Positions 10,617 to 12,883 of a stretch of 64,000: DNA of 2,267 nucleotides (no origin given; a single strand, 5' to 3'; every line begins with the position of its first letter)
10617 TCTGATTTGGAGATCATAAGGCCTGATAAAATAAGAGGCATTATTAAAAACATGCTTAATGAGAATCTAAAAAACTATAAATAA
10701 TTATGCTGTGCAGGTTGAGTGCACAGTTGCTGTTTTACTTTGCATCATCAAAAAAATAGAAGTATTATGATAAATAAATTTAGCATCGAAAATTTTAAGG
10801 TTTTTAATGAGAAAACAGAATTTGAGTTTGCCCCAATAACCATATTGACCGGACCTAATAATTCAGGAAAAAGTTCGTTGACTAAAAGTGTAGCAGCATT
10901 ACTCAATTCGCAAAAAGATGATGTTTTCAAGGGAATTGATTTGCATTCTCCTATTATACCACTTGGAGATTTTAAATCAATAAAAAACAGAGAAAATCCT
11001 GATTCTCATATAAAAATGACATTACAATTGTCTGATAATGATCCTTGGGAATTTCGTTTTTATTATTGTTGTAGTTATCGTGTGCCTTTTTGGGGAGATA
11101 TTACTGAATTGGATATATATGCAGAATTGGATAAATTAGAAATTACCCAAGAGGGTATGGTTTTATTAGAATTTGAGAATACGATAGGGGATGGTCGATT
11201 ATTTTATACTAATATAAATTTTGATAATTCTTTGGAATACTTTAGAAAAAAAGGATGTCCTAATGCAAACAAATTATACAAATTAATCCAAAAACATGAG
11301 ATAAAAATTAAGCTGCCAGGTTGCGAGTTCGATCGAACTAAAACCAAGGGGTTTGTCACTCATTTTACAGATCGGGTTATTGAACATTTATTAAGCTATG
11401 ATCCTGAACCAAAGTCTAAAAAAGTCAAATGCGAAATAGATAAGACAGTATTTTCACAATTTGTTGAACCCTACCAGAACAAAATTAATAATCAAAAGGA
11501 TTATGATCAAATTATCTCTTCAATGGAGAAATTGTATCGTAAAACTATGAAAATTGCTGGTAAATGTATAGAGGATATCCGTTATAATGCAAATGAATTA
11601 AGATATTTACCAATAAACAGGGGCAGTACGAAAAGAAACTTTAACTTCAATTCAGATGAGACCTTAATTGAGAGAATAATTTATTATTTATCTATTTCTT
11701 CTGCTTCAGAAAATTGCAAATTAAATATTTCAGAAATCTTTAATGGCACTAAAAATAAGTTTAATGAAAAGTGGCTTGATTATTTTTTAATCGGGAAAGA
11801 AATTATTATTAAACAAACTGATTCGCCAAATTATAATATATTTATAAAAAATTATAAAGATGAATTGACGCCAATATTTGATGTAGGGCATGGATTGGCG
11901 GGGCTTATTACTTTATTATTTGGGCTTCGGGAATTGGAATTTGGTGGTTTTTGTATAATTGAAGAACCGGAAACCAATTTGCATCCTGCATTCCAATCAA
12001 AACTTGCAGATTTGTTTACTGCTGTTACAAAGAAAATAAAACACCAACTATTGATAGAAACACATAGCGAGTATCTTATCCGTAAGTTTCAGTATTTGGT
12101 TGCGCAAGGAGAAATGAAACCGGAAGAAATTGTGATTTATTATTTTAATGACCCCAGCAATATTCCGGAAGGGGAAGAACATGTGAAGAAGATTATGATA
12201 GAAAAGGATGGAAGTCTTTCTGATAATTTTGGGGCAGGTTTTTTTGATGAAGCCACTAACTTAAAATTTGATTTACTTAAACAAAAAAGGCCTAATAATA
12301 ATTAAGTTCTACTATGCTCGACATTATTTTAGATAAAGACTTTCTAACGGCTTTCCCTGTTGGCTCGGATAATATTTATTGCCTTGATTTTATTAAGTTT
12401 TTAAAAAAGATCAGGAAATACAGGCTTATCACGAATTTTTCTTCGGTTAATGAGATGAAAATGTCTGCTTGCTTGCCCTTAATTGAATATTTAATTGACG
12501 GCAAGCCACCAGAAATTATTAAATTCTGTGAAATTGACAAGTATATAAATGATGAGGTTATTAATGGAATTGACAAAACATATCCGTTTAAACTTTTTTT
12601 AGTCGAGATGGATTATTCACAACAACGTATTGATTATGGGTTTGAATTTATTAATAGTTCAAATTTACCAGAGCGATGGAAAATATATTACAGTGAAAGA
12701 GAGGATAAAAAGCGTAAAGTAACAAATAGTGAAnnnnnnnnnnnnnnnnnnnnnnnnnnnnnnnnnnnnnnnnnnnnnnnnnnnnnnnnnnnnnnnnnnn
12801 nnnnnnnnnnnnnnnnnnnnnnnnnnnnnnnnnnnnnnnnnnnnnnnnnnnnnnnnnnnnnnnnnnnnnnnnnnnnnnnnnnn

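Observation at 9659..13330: WYL regulator + ABC/OLD-type ATPase + orphan protein: candidate uncharacterised defence module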

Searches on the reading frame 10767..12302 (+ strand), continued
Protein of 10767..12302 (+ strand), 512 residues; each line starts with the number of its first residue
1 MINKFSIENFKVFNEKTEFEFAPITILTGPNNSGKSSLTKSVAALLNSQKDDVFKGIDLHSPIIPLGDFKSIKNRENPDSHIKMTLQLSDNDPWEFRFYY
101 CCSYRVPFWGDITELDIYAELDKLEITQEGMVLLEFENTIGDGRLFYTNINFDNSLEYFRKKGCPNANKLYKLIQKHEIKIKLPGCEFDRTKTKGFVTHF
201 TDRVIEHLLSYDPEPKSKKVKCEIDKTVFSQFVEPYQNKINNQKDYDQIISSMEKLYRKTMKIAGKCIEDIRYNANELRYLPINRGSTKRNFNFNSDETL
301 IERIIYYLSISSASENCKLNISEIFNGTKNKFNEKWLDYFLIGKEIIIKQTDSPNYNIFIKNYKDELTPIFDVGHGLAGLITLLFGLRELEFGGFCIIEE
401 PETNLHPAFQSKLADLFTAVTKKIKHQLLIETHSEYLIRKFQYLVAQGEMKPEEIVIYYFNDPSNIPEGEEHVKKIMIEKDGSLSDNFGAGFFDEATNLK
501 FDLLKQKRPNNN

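Call 79: get_annotated_region(hit=H2, flank=5000)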
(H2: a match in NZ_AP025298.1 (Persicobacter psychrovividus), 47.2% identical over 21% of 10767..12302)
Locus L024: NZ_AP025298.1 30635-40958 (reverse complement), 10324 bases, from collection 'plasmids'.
description: Persicobacter psychrovividus strain NBRC 101262 plasmid pPP6, complete sequence
organism: Persicobacter psychrovividus (NCBI taxid 387638)
taxonomy: Bacteria; Bacteroidota; Cytophagia; Cytophagales; Persicobacteraceae; Persicobacter; Persicobacter psychrovividus
host: -; source: -; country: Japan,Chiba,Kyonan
typing (MOB-suite, as given by PLSDB): non-mobilizable
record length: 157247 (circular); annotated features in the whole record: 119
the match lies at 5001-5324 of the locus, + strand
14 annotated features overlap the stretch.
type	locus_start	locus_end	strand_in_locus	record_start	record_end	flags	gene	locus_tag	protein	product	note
CDS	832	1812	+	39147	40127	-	-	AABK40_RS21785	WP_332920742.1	ParA family protein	-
CDS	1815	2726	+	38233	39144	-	-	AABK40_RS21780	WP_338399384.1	ParB N-terminal domain-containing protein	-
CDS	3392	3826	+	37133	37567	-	-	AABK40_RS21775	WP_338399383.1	AAA family ATPase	-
CDS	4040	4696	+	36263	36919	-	-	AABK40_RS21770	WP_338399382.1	hypothetical protein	-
CDS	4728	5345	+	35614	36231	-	-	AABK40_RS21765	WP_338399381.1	AAA family ATPase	-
CDS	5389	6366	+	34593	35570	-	-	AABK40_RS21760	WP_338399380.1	hypothetical protein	-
CDS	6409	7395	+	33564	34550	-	-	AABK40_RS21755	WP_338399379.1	WYL domain-containing protein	-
CDS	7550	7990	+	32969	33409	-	-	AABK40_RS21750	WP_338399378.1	hypothetical protein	-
CDS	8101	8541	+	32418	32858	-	-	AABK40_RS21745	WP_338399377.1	hypothetical protein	-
CDS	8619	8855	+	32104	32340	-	-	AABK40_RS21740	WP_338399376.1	hypothetical protein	-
CDS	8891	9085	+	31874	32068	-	-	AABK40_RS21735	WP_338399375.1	hypothetical protein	-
CDS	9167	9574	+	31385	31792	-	-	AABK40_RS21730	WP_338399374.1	hypothetical protein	-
CDS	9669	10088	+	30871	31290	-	-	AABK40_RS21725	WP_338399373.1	hypothetical protein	-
CDS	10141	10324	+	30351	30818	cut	-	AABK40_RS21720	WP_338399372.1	hypothetical protein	-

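Call 80: get_annotated_region(hit=H3, flank=5000)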
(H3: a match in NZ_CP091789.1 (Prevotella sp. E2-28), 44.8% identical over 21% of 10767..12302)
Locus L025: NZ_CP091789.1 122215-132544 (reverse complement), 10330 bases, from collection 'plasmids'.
description: Prevotella sp. E2-28 plasmid pE2-28, complete sequence
organism: Prevotella sp. E2-28 (NCBI taxid 2913620)
taxonomy: Bacteria; Bacteroidota; Bacteroidia; Bacteroidales; Prevotellaceae; Prevotella; Prevotella sp. E2-28
host: -; source: Ovis aries; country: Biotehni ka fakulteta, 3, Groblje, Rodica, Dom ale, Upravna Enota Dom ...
typing (MOB-suite, as given by PLSDB): non-mobilizable
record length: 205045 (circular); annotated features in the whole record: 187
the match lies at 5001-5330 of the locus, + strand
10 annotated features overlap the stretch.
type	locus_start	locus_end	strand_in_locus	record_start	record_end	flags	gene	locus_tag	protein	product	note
CDS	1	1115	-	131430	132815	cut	-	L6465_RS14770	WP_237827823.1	exodeoxyribonuclease VII large subunit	-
CDS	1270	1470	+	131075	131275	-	-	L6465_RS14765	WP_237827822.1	helix-turn-helix transcriptional regulator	-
CDS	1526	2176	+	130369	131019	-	-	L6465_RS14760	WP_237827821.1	GIY-YIG nuclease family protein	-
CDS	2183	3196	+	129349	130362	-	-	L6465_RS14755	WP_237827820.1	WYL domain-containing protein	-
CDS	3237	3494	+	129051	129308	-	-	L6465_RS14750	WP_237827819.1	hypothetical protein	-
CDS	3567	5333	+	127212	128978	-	-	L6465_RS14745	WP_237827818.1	AAA family ATPase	-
CDS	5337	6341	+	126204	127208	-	-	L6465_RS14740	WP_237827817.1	hypothetical protein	-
CDS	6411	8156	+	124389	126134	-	-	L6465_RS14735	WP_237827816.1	class I SAM-dependent DNA methyltransferase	-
CDS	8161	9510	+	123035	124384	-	-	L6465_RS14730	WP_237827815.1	restriction endonuclease subunit S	GO:0006304 - DNA modification [Evidence IEA]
CDS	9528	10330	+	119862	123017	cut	-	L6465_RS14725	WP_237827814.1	DEAD/DEAH box helicase family protein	-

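Call 81: get_annotated_region(hit=H5, flank=5000)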
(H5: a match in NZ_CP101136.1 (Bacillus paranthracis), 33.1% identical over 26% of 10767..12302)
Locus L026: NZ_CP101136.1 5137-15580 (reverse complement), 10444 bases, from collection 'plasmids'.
description: Bacillus paranthracis strain Bt C4 plasmid unnamed, complete sequence
organism: Bacillus paranthracis (NCBI taxid 2026186)
taxonomy: Bacteria; Bacillota; Bacilli; Bacillales; Bacillaceae; Bacillus; Bacillus paranthracis
host: -; source: single cell,soil; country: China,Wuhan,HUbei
typing (MOB-suite, as given by PLSDB): non-mobilizable; replicon rep_cluster_125,rep_cluster_1698; mating-pair formation MPF_T
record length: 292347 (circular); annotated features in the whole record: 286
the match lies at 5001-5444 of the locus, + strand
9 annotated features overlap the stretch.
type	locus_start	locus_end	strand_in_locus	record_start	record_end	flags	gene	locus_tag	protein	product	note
CDS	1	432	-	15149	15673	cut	-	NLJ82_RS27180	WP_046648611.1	C40 family peptidase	GO:0006508 - proteolysis [Evidence IEA]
CDS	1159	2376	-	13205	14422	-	-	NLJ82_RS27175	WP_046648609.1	abortive infection system toxin AbiGii family protein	-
CDS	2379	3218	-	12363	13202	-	-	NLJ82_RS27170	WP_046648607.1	abortive infection system antitoxin AbiGi family protein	-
CDS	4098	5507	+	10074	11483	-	-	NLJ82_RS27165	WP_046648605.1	DUF3696 domain-containing protein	-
CDS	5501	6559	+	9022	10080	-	-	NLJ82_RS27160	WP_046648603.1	hypothetical protein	-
CDS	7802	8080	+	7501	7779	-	-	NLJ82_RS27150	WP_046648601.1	metalloregulator ArsR/SmtB family transcription factor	GO:0006355 - regulation of DNA-templated transcription [Evidence IEA]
CDS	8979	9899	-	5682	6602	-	-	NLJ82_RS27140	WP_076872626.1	Rpn family recombination-promoting nuclease/putative transposase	-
CDS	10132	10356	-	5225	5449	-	-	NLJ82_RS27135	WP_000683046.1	DUF2187 family protein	-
CDS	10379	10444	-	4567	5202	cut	-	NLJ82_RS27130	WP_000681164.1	recombinase family protein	GO:0006310 - DNA recombination [Evidence IEA]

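Call 106: search_protein_families(library=pfam, proteins=[L008:4511-5083:+, L025:3237-3491:+, L025:5337-6338:+, L026:5501-6556:+, L004:4703-5725:+], max_evalue=0.01)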
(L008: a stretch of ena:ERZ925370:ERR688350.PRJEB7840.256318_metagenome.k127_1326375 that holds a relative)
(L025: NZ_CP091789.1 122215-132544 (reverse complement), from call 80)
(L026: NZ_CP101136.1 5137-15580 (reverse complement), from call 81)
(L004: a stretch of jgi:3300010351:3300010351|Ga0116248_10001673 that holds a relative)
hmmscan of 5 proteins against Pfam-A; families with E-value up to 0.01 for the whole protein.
L008:4511-5083:+ (191 aa): 0 families

L025:3237-3491:+ (85 aa): 0 families

L025:5337-6338:+ (334 aa): 1 family
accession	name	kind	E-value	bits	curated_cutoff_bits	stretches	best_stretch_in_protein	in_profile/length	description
PF23658.1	PDZ_CPAF_rel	-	0.00026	21.4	27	0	231-283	59-110/120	CPAF-like PDZ domain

L026:5501-6556:+ (352 aa): 0 families

L004:4703-5725:+ (341 aa): 0 families

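Call 108: search_protein_families(library=padloc, proteins=[L004:4703-5725:+, L025:5337-6338:+, L026:5501-6556:+, L021:6638-7660:+, L026:4098-5504:+, L025:3567-5330:+], max_evalue=0.01)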
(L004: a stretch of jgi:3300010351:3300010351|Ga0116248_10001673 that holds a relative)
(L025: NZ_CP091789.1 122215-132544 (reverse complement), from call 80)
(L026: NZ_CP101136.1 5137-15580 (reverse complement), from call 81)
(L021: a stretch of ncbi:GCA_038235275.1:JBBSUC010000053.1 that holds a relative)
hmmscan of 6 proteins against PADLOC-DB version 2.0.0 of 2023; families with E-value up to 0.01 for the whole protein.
L004:4703-5725:+ (341 aa): 0 families

L025:5337-6338:+ (334 aa): 0 families

L026:5501-6556:+ (352 aa): 1 family
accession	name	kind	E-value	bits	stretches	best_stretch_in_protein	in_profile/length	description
PDLC04708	PDC-M55B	-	2.5e-26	91.3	1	130-341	90-296/315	-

L021:6638-7660:+ (341 aa): 0 families

L026:4098-5504:+ (469 aa): 75 families (the best 25 are shown)
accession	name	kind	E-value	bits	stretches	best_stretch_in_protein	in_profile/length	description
PDLC04707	PDC-M55A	-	8e-80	266.9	1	2-461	4-416/421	-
PDLC03878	NsnB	-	3.1e-57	192.9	1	2-454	3-342/345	-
PDLC04148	HEC-03B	-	4.8e-52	175.5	1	5-457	6-447/458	-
PDLC02979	AriA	-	8.9e-21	73.1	2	264-392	268-373/373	-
PDLC02980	AriA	-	4.3e-12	44.6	2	315-391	239-302/304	-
PDLC02358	Old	-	4e-11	40.4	2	298-395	242-332/578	Old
PDLC00063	GajA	-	1e-09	35.6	1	315-394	316-402/679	AAA ATPase domain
PDLC04177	HEC-01A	-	1.9e-09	35.1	2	6-47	10-52/393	-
PDLC04710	PDC-M56A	-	2.2e-09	34.8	1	316-392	214-285/382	-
PDLC04033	PD-T4-4_A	-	7.1e-09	33.4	0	345-402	327-380/460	-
PDLC04176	HEC-01A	-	2.3e-08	31.8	1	344-394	277-323/371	-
PDLC04389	PDC-M07A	-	3.4e-08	30.9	1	2-39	7-43/443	-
PDLC04178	HEC-01A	-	4.1e-08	30.7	1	3-38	11-45/399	-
PDLC04175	HEC-01A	-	6.9e-08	29.9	1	9-48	11-52/363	-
PDLC04032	PD-T4-4_A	-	8.2e-08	29.6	1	345-430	348-425/474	-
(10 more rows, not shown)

L025:3567-5330:+ (588 aa): 102 families (the best 25 are shown)
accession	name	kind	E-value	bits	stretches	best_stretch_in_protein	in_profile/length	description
PDLC02979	AriA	-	1.4e-31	108.6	1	9-521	4-373/373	-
PDLC03878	NsnB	-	2e-31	108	2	283-587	52-342/345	-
PDLC04707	PDC-M55A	-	3.4e-25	86.9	2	414-535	249-363/421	-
PDLC04148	HEC-03B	-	5.3e-19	66.6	2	399-536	274-399/458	-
PDLC02980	AriA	-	1.9e-17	62.2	2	229-521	69-303/304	-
PDLC00067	GajA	-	9.5e-16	55.4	2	10-62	7-59/604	AAA ATPase domain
PDLC04214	HEC-02A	-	1.9e-15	55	2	476-532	238-293/338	-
PDLC02335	AbiLi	-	2.2e-15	54.5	1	8-563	50-277/326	AbiLi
PDLC02358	Old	-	1.2e-14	52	2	8-59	4-54/578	Old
PDLC00069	GajA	-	1.1e-13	48.5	2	7-61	2-58/687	AAA ATPase domain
PDLC04033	PD-T4-4_A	-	2.7e-13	47.9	1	477-533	327-382/460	-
PDLC00094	GajA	-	5.5e-13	46.2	1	9-60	4-54/569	AAA ATPase domain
PDLC00070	GajA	-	1.1e-12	45.4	2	7-68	2-60/596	AAA ATPase domain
PDLC04664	PDC-M47A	-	1.4e-12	45.3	1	477-529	323-374/461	-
PDLC04178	HEC-01A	-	2.9e-12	44.3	2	7-56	8-56/399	-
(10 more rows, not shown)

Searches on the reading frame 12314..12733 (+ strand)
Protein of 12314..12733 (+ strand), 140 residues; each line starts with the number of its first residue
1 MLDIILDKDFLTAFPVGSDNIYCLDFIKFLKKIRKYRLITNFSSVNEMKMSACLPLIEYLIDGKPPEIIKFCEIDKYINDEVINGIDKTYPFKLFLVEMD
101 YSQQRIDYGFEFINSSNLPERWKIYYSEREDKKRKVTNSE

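Call 112: search_solved_structures(query=A7, max_evalue=10)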
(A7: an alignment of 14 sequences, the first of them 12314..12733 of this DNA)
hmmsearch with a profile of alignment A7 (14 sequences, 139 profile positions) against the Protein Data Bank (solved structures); distinct sequences matched with E-value up to 10: 10.
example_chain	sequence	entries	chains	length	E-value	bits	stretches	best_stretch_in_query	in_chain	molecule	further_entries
11yj_1A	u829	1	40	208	0.12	15.9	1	19-83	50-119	Calcyphosin-like protein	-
8wpl_B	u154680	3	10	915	0.16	15.5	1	23-83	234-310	Short transient receptor potential channel 4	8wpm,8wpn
2riq_A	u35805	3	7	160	0.22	15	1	12-71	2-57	Poly [ADP-ribose] polymerase 1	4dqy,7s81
6iy8_A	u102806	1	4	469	0.26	14.8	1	48-84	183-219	Positive regulator CapR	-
4opx_A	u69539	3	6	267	0.47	13.9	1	12-71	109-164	Poly [ADP-ribose] polymerase 1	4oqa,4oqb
6yq5_A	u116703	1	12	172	0.49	13.9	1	86-124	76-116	Tail tube protein gp17.1*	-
7s68_A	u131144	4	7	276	0.52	13.8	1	12-71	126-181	Fusion of PARP1 zinc fingers 1 and 3 (Zn1, Zn3) | Fusion of human PARP1 zinc fingers 1 and 3 (Zn1, Zn3) | Fusion of human PARP1 zinc fingers 1 and 3 (Zn1, Zn3),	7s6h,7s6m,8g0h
5a20_H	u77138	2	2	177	0.52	13.8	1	86-124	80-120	MAJOR TAIL PROTEIN GP17.1 | MAJOR TAIL PROTEIN 17.1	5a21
6yeg_A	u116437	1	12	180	0.54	13.7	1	86-124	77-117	Tail tube protein gp17.1*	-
5z96_A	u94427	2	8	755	0.66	13.4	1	23-83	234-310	Short transient receptor potential channel 4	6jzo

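Call 113: search_protein_families(library=pfam, alignment_id=A7, max_evalue=1)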
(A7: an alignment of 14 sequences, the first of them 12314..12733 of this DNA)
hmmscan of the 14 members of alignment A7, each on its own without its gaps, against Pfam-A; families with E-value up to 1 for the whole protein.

A. member 1, window:12314-12733:+ (140 aa): 0 families

B. families by the number of members that match (of 14 scanned): 5 families
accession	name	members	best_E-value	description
PF23564.1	EF-hand_FSTL1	1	0.00015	Follistatin-related protein 1, EF-hand domain pair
PF22960.2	UBR1-like_wing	1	0.024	E3 ubiquitin-protein ligase UBR1-like, winged-helix domain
PF14425.11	Imm3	1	0.03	Immunity protein Imm3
PF23449.2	CBM-like_CFAP184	1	0.17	CFAP184 CBM-like domain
PF14067.11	LssY_C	1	0.29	LssY C-terminus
